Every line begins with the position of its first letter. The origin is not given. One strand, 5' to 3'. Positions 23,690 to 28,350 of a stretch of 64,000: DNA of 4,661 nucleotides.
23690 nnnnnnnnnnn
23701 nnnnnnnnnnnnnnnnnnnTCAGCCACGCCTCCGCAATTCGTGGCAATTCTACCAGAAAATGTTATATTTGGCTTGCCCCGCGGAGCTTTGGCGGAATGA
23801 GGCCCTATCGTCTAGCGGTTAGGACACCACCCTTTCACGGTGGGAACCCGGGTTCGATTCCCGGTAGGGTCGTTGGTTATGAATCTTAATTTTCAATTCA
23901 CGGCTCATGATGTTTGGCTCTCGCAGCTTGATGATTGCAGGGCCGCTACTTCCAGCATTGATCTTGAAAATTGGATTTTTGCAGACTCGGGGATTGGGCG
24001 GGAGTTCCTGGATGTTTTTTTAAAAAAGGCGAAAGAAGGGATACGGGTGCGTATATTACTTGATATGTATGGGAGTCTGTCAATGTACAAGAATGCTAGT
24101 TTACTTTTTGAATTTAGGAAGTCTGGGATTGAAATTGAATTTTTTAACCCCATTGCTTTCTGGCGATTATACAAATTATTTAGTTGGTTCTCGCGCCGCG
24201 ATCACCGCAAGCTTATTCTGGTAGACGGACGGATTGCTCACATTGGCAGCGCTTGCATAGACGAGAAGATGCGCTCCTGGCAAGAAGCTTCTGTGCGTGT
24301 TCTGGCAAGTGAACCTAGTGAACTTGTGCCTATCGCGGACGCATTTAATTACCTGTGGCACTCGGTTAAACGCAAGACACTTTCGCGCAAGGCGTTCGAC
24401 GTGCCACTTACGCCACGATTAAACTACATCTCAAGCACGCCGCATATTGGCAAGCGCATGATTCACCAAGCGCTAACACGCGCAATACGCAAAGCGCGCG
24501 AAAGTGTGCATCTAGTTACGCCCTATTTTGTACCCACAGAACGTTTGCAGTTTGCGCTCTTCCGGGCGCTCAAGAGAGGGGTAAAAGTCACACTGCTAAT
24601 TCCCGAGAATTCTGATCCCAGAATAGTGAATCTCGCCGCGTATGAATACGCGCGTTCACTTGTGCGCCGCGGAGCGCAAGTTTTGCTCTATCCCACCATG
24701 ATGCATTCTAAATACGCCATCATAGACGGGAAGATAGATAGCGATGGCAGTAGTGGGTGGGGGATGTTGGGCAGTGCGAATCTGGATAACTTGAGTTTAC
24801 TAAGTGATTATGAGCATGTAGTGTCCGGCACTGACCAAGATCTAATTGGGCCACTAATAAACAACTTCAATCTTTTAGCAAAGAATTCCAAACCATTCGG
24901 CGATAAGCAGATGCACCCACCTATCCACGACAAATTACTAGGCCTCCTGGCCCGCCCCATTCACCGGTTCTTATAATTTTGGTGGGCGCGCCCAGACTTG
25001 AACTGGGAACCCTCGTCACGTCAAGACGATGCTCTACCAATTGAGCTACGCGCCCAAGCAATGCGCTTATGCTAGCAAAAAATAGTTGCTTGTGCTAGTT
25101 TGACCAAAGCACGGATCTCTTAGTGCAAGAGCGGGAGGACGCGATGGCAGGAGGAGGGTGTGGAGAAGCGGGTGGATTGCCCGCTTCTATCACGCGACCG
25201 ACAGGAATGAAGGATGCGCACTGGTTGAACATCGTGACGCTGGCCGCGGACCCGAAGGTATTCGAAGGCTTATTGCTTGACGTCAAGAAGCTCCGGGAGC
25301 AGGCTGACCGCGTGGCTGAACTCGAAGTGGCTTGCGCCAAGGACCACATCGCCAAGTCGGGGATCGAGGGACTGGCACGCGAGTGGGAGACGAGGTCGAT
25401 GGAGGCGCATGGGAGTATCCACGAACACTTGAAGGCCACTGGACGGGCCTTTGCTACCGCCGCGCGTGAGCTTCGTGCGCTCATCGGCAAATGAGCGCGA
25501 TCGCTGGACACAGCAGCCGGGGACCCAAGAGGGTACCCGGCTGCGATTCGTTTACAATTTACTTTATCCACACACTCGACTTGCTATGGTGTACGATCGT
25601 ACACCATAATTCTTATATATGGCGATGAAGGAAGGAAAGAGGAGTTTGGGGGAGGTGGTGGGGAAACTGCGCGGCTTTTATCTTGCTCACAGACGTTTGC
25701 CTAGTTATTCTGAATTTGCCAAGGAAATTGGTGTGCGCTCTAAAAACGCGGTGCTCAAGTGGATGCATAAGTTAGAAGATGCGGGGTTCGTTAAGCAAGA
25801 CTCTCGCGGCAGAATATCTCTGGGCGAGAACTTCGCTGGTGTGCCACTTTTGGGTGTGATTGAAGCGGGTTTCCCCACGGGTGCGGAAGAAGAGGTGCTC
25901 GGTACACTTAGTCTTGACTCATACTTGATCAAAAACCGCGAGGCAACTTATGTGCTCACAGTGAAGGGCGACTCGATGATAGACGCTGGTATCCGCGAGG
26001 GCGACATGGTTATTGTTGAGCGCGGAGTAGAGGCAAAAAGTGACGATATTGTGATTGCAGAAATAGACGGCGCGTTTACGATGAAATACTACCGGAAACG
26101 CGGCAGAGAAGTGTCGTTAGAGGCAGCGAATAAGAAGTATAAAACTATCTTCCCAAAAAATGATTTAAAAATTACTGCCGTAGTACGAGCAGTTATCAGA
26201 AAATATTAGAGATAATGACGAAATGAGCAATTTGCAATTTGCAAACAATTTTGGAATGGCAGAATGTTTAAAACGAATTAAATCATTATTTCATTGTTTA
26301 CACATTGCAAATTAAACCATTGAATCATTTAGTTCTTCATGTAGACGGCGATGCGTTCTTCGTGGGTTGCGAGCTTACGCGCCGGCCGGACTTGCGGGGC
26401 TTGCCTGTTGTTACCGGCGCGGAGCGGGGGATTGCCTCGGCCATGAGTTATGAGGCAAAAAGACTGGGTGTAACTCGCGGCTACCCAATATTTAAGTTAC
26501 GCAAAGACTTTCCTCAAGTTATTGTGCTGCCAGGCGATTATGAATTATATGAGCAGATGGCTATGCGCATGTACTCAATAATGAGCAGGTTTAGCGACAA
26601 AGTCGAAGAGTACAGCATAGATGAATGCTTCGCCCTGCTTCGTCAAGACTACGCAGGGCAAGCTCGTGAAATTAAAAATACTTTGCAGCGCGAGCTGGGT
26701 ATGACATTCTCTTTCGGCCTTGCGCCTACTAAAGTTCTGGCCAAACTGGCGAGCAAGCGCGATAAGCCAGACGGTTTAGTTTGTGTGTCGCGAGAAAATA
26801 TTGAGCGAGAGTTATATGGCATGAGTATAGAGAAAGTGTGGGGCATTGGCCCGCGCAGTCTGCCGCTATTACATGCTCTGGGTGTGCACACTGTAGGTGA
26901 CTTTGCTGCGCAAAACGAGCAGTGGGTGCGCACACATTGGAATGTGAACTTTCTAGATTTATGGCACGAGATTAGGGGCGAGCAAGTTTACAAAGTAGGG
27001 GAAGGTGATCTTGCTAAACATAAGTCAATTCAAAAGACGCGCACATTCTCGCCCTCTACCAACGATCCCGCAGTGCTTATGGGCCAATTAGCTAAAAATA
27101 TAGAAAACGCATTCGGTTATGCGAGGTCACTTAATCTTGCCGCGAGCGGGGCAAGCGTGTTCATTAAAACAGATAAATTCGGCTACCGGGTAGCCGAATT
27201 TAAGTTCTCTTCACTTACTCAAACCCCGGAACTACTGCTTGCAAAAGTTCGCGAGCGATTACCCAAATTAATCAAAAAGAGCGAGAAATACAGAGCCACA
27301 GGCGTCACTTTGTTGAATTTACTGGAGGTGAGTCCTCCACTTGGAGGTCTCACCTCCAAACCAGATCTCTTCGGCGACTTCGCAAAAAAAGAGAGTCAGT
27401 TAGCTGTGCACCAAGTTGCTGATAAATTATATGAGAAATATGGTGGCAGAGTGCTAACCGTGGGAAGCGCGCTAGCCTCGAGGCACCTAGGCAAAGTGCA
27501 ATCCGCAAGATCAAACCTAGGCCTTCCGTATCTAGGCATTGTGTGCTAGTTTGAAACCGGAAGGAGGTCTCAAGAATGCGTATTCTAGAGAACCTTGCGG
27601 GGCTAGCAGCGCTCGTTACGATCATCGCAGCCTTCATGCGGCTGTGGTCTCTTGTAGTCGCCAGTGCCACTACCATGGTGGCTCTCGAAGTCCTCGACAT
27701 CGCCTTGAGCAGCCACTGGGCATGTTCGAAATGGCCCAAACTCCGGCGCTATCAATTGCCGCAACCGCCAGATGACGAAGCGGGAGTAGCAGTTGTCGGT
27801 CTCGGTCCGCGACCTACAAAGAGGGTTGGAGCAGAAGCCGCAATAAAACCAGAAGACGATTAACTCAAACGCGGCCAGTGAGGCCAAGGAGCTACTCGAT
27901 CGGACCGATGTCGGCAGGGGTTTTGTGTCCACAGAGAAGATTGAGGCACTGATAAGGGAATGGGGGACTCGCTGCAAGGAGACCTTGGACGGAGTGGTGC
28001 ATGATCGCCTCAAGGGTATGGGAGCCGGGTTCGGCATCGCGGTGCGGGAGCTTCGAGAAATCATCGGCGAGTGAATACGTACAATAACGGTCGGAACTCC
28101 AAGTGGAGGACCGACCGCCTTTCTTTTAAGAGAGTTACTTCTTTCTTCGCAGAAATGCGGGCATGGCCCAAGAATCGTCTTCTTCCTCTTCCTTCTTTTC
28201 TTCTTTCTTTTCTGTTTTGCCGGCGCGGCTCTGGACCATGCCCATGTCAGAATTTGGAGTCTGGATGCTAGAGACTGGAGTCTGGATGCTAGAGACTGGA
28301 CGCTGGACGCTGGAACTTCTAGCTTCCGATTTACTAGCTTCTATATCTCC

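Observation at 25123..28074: lexA-like and Y-family polymerase (error-prone repair) cassette with a perfect 22-bp operator, bracketed by paralogous high-GC ORF copies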

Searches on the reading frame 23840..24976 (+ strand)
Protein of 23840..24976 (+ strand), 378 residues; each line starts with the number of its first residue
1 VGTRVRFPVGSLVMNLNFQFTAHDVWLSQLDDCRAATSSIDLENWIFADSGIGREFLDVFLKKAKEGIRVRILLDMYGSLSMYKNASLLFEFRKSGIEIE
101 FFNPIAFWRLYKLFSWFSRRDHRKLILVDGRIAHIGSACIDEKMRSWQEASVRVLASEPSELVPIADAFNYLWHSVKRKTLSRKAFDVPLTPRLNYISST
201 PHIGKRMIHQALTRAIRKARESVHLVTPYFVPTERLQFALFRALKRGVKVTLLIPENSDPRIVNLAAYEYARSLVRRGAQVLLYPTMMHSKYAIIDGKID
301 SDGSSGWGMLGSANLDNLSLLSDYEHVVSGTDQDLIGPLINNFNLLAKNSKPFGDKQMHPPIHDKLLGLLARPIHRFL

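Call 4: search_protein_families(library=pfam, proteins=[window:23840-24976:+], max_evalue=0.01)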
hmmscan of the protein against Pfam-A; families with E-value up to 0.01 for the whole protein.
window:23840-24976:+ (378 aa): 2 families
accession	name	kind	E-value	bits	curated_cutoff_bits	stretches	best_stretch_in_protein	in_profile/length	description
PF13091.12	PLDc_2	-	1.6e-35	122.2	27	2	212-344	1-129/132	PLD-like domain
PF00614.28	PLDc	-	6e-09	36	21.9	1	120-138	4-22/28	Phospholipase D Active site motif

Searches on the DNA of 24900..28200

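Call 66: search_rna_families(source=window, start=24900, end=28200, threshold=evalue, max_evalue=1)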
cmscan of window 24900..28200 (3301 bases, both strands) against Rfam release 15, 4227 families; matches with E-value up to 1: 3.
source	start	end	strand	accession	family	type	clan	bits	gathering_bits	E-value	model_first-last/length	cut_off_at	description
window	24983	25055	-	RF00005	tRNA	Gene; tRNA;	CL00001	66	29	2e-13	1-71/71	no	tRNA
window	25505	25612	-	RF01812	Pxr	Gene; sRNA;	-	21.5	80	0.97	1-109/109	no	Pxr regulatory sRNA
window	27177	27336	+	RF00518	speF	Cis-reg; leader;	-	15.7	37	0.64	1-153/153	no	speF leader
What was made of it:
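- Tried and rejected: Rfam found nothing in 24900-28200 beyond the tRNA (call 66).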

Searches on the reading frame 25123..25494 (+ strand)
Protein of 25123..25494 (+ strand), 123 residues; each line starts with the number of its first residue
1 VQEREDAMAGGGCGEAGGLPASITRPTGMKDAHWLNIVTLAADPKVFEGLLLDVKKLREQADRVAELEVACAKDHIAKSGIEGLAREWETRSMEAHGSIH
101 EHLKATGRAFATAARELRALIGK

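Call 4: search_protein_families(library=pfam, proteins=[window:25123-25494:+], max_evalue=0.01)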
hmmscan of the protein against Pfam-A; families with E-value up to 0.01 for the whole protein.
window:25123-25494:+ (123 aa): 0 families

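Call 17: search_protein_families(library=ncbifam, proteins=[window:25123-25494:+], max_evalue=0.01)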
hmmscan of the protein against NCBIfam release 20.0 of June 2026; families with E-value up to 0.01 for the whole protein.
window:25123-25494:+ (123 aa): 0 families

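Call 25: find_homologous_proteins(query=window:25123-25494:+, max_evalue=10)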
Query window:25123-25494:+ (123 aa): 1 proteins with E <= 10 among 48 candidates.
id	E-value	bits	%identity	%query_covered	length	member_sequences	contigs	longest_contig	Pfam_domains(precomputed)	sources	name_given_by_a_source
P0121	1.1e-53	198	100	77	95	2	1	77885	-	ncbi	ncbi:MAG TPA: hypothetical protein VJB98_03985 [Candidatus Paceibacterota bacterium]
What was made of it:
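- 25144..25494 (+): Orphan ORF-A: 116 aa from ATG 25144 with a GGGAGG Shine-Dalgarno, or 123 aa from GTG 25123. GC 0.61, predicted all-helical. Only its own copy was found among 5.8 billion proteins (call 25).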

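Call 44: search_protein_representatives(alignment_id=A2)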
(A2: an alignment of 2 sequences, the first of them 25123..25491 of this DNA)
Query: 2 sequences, 124 profile positions. Proteins with E-value up to 0.001 (for the whole library): 5; up to 1e-10: 3; up to 1e-30: 1. The best 5 are listed.
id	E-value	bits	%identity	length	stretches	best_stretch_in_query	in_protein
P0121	7.6e-51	187.5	-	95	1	29-124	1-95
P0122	4.8e-22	94.5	-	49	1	76-124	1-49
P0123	1.8e-16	76.5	-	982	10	80-101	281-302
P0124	2.3e-06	43.8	-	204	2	10-73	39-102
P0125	7.3e-06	42.2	-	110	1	13-72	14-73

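Call 46: find_encoding_contigs(protein=P0124, flank=6000, max_places=3)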
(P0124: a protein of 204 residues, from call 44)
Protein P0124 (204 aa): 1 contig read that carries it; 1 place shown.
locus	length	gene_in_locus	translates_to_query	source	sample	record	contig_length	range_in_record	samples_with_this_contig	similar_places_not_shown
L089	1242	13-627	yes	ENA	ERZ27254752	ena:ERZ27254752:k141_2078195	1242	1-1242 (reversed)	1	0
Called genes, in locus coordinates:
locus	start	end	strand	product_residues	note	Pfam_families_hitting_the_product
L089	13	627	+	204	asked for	-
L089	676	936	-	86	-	-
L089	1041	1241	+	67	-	?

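Call 47: find_encoding_contigs(protein=P0125, flank=6000, max_places=3)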
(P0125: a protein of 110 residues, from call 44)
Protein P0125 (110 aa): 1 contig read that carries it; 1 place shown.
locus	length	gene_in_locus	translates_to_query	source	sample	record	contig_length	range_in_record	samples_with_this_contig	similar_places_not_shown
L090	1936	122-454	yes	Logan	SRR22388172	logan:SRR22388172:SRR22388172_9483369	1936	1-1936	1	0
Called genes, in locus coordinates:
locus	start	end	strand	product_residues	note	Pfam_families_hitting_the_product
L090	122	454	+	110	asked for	-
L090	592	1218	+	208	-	-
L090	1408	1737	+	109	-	-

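Call 51: search_protein_families(library=phrogs, proteins=[window:25123-25494:+, P0124, P0125, L090:592-1218:+, L090:1408-1737:+], max_evalue=0.1)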
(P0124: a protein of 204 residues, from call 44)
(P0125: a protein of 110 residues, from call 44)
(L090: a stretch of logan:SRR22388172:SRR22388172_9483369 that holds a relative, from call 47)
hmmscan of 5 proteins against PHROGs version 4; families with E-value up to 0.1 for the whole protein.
window:25123-25494:+ (123 aa): 0 families

P0124 (204 aa): 0 families

P0125 (110 aa): 1 family
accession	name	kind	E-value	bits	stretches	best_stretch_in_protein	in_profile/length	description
phrog_8785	-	unknown function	0.059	14.6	0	57-94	9-46/80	-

L090:592-1218:+ (208 aa): 0 families

L090:1408-1737:+ (109 aa): 0 families

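Call 67: predict_structure(protein=window:25144-25491:+)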
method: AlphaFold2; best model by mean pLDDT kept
length: 116 residues; sequences in the alignment: 1
mean_pLDDT: 69.6   pTM: 0.38
mean pLDDT of the five models: 69.6, 64.4, 59.6, 59.3, 58.9
residues with pLDDT >= 90: 0; 70-90: 74; 50-70: 28; < 50: 14
segments of 3 or more residues with pLDDT < 50: 1-13
pLDDT, mean of each block of 10 residues (from residue 1): 38 56 70 67 75 82 80 76 78 75 72 64
secondary structure, 60 per line:
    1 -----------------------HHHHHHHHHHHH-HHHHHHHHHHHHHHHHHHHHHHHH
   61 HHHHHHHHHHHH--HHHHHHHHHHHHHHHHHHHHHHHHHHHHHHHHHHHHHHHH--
elements in order: H24-35 H37-72 H75-114
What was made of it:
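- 25144..25494 (+): AlphaFold gives 3 helices at pLDDT 69.6 (call 67).
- Tried and rejected: The single-sequence AlphaFold model of ORF-A is a generic helical bundle (pLDDT 69.6), so I did not take it to a fold search (call 67).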

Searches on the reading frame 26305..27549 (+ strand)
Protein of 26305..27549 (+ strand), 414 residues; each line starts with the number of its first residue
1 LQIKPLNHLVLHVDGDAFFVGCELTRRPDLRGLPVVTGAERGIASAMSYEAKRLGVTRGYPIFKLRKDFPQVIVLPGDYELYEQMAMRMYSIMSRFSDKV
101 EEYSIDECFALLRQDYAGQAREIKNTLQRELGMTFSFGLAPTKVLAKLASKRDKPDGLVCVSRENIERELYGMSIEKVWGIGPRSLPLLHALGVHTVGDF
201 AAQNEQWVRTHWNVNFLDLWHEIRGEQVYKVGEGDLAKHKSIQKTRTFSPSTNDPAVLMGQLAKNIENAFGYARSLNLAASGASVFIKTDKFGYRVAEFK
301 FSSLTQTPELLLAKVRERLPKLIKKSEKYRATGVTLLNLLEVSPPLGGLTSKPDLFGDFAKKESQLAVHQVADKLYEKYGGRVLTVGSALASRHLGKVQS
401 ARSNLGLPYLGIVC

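Call 4: search_protein_families(library=pfam, proteins=[window:26305-27549:+], max_evalue=0.01)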
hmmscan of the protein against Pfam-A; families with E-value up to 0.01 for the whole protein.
window:26305-27549:+ (414 aa): 3 families
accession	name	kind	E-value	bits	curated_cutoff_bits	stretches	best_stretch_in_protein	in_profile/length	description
PF00817.25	IMS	-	2.6e-35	121.9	23.2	1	13-151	1-148/148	impB/mucB/samB family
PF11799.13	IMS_C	-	5.4e-09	36.9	20.7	1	239-341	1-100/109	impB/mucB/samB family C-terminal domain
PF11798.14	IMS_HHH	-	0.0014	19.2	24.4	1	170-194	8-32/32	IMS family HHH motif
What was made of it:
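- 26305..27549 (+): Y-family translesion DNA polymerase (DinB/UmuC-like), intact. IMS, IMS_C and IMS_HHH domains (call 4).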

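Call 17: search_protein_families(library=ncbifam, proteins=[window:26305-27549:+], max_evalue=0.01)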
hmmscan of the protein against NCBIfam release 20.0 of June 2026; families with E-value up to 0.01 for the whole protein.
window:26305-27549:+ (414 aa): 11 families
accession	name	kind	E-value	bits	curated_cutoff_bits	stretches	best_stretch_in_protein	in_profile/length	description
NF002492.0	PRK01810.1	equivalog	4.6e-54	183.7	399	1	7-393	9-398/412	DNA polymerase IV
NF002751.0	PRK02794.1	equivalog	8.1e-50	169.9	371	1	10-393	40-421/425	DNA polymerase IV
NF002882.0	PRK03348.1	equivalog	6.7e-47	160.3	389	1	8-342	5-347/461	DNA polymerase IV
NF002677.0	PRK02406.1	equivalog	1.3e-46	159.3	256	1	10-337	8-341/357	DNA polymerase IV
NF010731.0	PRK14133.1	equivalog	3.1e-46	158.2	362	1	7-339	2-336/352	DNA polymerase IV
NF002848.0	PRK03103.1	subfamily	1.4e-45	155.5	381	1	9-393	5-395/410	DNA polymerase IV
NF002955.0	PRK03609.1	subfamily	1.6e-42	145.9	431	1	13-390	5-396/422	translesion error-prone DNA polymerase V subunit UmuC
NF003015.0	PRK03858.1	subfamily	9.9e-41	140.1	367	1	10-393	9-389/399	DNA polymerase IV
NF002883.0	PRK03352.1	equivalog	2.5e-37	128.9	330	1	8-321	5-325/347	DNA polymerase IV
NF002292.0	PRK01216.1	equivalog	8.3e-31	107.3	339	1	9-205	2-210/351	DNA polymerase IV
NF008670.0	PRK11671.1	equivalog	0.009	15.2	375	0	239-295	21-75/359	membrane-bound lytic murein transglycosylase MltC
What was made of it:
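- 26305..27549 (+): Full-length alignment to NCBIfam Pol IV models, but below their cut-offs (call 17).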
